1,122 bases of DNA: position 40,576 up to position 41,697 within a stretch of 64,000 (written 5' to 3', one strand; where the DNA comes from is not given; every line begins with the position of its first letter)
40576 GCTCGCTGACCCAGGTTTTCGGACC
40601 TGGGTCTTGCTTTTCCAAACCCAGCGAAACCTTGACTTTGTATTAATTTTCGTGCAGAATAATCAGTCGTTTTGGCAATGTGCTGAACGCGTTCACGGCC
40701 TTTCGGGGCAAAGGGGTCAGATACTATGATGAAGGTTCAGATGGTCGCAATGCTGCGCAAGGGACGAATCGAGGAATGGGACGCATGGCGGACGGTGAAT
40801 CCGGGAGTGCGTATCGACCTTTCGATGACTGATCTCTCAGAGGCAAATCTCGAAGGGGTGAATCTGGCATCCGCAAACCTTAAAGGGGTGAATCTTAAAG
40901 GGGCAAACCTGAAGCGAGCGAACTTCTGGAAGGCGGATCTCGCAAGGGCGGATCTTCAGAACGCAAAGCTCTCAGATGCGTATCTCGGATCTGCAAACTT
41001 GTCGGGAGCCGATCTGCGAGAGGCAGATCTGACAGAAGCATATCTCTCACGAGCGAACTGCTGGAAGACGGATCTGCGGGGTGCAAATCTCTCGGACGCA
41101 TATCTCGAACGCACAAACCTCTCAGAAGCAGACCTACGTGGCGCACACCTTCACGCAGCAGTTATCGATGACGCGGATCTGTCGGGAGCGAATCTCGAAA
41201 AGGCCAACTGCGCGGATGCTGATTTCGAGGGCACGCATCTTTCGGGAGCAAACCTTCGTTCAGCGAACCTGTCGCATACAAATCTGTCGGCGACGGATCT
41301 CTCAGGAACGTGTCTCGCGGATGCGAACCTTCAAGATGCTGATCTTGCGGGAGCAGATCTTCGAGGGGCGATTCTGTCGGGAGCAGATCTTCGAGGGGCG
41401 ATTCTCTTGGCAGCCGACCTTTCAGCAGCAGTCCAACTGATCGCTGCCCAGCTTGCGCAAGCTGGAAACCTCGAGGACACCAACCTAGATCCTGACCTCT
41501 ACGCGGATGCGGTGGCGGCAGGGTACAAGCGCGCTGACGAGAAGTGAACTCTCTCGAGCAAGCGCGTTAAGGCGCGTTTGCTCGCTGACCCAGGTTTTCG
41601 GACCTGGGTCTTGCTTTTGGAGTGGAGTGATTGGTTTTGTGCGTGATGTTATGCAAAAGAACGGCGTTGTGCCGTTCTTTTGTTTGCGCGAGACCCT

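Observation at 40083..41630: Tandemly duplicated pentapeptide-repeat gene cassettes with a conserved 5' leader and twin-hairpin 3' module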

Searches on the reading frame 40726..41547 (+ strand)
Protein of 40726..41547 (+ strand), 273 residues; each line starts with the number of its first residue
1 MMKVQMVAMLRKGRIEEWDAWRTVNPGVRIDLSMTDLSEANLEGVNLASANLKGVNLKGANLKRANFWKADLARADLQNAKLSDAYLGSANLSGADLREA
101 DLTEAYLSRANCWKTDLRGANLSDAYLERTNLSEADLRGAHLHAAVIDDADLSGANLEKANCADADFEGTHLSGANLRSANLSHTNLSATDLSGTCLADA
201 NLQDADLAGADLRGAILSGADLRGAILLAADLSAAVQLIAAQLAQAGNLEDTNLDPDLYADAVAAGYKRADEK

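Call 9: search_protein_families(library=pfam, proteins=[window:40726-41547:+], max_evalue=0.01)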
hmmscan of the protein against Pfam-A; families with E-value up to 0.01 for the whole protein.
window:40726-41547:+ (273 aa): 4 families
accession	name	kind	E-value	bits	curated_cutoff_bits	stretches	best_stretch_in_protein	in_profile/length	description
PF00805.28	Pentapeptide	-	1.8e-57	190.8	20.2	6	85-124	1-40/40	Pentapeptide repeats (8 copies)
PF13599.13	Pentapeptide_4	-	2e-25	89.1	38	3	163-229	4-70/78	Pentapeptide repeat region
PF13576.12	Pentapeptide_3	-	4.3e-19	68.9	27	1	128-170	2-47/48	Pentapeptide repeats (9 copies)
PF25296.1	Decapeptide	-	1.1e-06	28.8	45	1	95-161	5-71/74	Decapeptide repeat region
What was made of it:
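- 40726..41547 (+): ORF2, a 273-aa pentapeptide-repeat protein (about 40 repeats) with the same tail. It contains a 26-nt exact repeat with a 30-nt period at 41342-41401. Pfam at 190.8 bits (call 9).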

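Call 33: find_homologous_proteins(query=window:40726-41547:+, max_evalue=1e-20)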
Query window:40726-41547:+ (273 aa): 2918 proteins with E <= 1e-20 among 8000 candidates; the best 120 are listed.
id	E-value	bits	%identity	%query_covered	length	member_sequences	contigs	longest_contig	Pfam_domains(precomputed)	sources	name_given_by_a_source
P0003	9.7e-62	227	46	73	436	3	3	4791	PF13576.13,PF13599.14,PF00805.29,PF25296.2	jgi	jgi:uncharacterized protein YjbI with pentapeptide repeats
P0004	1.4e-56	210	44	90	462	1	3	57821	PF13576.13,PF13599.14,PF00805.29,PF25296.2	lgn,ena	-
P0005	3.2e-56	209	46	71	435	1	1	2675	PF13576.13,PF13599.14,PF00805.29,PF15615.12,PF25296.2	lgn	-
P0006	1.7e-54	203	44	89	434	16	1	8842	PF13576.13,PF13599.14,PF00805.29,PF25296.2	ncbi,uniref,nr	ncbi:pentapeptide repeat-containing protein [Moorena sp. SIO3H5]|uniref:pentapeptide repeat-containi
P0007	9.0e-54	201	43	93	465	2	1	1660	PF13576.13,PF13599.14,PF00805.29,PF25296.2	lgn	-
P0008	2.5e-53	199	42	79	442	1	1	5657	PF13576.13,PF13599.14,PF00805.29,PF25296.2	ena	-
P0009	4.8e-53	198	47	82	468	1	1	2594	PF13576.13,PF13599.14,PF00805.29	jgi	jgi:uncharacterized protein YjbI with pentapeptide repeats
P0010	7.0e-53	198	44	84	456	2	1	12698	PF01582.26,PF13576.13,PF13599.14,PF00805.29,PF13676.12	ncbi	-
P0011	1.5e-52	197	45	85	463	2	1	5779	PF01582.26,PF13576.13,PF13599.14,PF00805.29,PF13676.12,PF25296.2,PF08937.17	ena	-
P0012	8.3e-52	194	45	80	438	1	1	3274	PF13576.13,PF13599.14,PF00805.29,PF25296.2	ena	-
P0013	1.7e-51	193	43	84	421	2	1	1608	PF13576.13,PF23610.2,PF13599.14,PF00805.29,PF25296.2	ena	-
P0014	2.3e-51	193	41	93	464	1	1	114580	PF13576.13,PF13599.14,PF00805.29,PF13676.12,PF25296.2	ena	-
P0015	9.6e-51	191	46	84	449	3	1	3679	PF13576.13,PF13599.14,PF00805.29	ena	-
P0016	1.1e-50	191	42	85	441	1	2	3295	PF13576.13,PF13599.14,PF00805.29,PF25296.2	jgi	jgi:uncharacterized protein YjbI with pentapeptide repeats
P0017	1.6e-50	190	43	85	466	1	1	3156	PF13576.13,PF13599.14,PF00805.29,PF25296.2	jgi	jgi:uncharacterized protein YjbI with pentapeptide repeats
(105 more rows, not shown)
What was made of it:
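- ORF2's body resembles generic long PRPs (46% identity to ~430-aa PRPs, call 33) more than the small family.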

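Call 48: search_solved_structures(query=window:40726-41544:+, max_evalue=1e-10)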
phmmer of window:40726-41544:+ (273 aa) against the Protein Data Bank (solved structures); distinct sequences matched with E-value up to 1e-10: 17.
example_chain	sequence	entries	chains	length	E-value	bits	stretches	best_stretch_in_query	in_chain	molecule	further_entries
4yc5_A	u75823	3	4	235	1.9e-44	155.4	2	37-167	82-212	beta1 | beta1 protein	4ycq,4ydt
4yei_A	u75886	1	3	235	1.1e-43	152.9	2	36-167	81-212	beta1mut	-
4yfo_A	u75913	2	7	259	1.7e-34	122.8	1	29-241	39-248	beta1_ex1 | 6beta1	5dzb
2j8k_A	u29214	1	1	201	6.6e-31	111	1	37-176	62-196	NP275-NP276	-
5dns_A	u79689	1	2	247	6.3e-28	101.3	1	96-226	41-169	t1428 beta1 loop design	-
5dqa_A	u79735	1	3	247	1.6e-27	99.9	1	89-227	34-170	t3284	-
5dra_A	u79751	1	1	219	3.9e-27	98.7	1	74-227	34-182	3beta1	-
5dn0_A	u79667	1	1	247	4.6e-27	98.5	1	90-227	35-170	beta1 t1555 loop variant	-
3du1_X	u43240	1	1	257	1.4e-26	96.9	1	74-237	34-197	All3740 protein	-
5di5_A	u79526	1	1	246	2.7e-26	95.9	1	89-227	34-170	beta1 t801 loop variant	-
3pss_A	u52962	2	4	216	8.6e-16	61.5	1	42-230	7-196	Qnr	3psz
2o6w_A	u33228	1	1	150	3.4e-15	59.6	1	52-189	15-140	Repeat Five Residue (Rfr) protein or pentapeptide repeat protein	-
6omx_A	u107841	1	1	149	2.7e-14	56.6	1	82-163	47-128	Alr5209 protein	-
2xty_A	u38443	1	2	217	1.4e-11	47.7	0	31-197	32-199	QNRB1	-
2xtw_A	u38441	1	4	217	1.7e-11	47.4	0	31-195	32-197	QNRB1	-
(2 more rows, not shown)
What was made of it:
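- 40726..41547 (+): Its closest solved relatives are generic cyanobacterial-type PRPs (call 48).
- Closest known: Adjacent paralogous pentapeptide-repeat genes, such as Np275/Np276 of Nostoc punctiforme. Same: ORF2's best solved relatives are these proteins (call 48).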

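Call 50: search_protein_families(library=ncbifam, proteins=[window:40726-41544:+], max_evalue=0.01)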
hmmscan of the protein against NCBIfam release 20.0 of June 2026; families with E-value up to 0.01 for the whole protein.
window:40726-41544:+ (273 aa): 17 families
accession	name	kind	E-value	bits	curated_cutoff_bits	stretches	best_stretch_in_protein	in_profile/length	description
NF047416.1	penta_HetL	equivalog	1.2e-47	162.2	260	2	77-268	15-204/218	heterocyst differentiation pentapeptide repeat protein HetL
NF052603.1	penta_Alr5209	equivalog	1.5e-42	144.2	125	3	83-164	16-97/113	Alr5209 family pentapeptide repeat protein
NF011743.0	PRK15196.1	equivalog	1.6e-30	106.2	354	2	31-186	168-323/350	type III secretion system effector PipB2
NF011744.0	PRK15197.1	equivalog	1.7e-29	102.9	274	3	29-123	173-268/291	SPI-2 type III secretion system effector PipB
NF000056.3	penta_rpt_QnrS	exception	5.7e-23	81.7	460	4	85-220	57-197/218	QnrS family quinolone resistance pentapeptide repeat protein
NF033086.2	penta_rpt_Qnr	equivalog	3.5e-20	72.6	240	2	29-178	24-179/211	Qnr family pentapeptide repeat protein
NF000071.4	penta_rpt_QnrA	exception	1.7e-19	70.5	450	2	35-161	72-198/218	QnrA family quinolone resistance pentapeptide repeat protein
NF000349.1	mfpA_AE000516.2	equivalog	1.5e-18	67.3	360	2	35-158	27-150/183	pentapeptide repeat protein MfpA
NF000421.1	penta_rpt_QnrVC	exception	1.4e-17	64.4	460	2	105-224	77-196/218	QnrVC family quinolone resistance pentapeptide repeat protein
NF000420.1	penta_rpt_QnrB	exception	3.8e-17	63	460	2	30-177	28-181/214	QnrB family quinolone resistance pentapeptide repeat protein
NF012152.0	penta_rpt_QnrC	exception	4.4e-16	59.5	500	2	38-138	29-180/221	QnrC family quinolone resistance pentapeptide repeat protein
NF033375.2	penta_rpt_QnrE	exception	1.5e-15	57.8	480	2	30-176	28-180/214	QnrE family quinolone resistance pentapeptide repeat protein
NF038182.1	penta_rpt_SmQnr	exception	3.2e-15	56.5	460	3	105-191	110-196/215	SmQnr family pentapeptide repeat protein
NF000139.2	penta_rpt_QnrD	exception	6.1e-15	55.8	425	1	31-194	29-198/214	QnrD family quinolone resistance pentapeptide repeat protein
NF012151.0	penta_rpt_QnrAS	exception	3.4e-14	53.4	490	2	121-225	63-163/218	QnrAS family quinolone resistance pentapeptide repeat protein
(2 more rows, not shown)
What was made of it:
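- Closest known: Qnr / MfpA / AlbG topoisomerase-protecting PRPs. Different: NCBIfam scores are far below the cut-offs: Qnr 72.6 bits against 240, and MfpA 67.3 bits against 360 (call 50).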

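Call 51: search_protein_families(library=padloc, proteins=[window:40726-41544:+], max_evalue=0.01)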
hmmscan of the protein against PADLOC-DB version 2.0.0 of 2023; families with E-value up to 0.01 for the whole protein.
window:40726-41544:+ (273 aa): 0 families

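Call 59: find_encoding_contigs(protein=window:40726-41547:+, flank=4000, max_places=10)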
Protein window:40726-41547:+ (273 aa): no gene with exactly this product is on record in the collection.
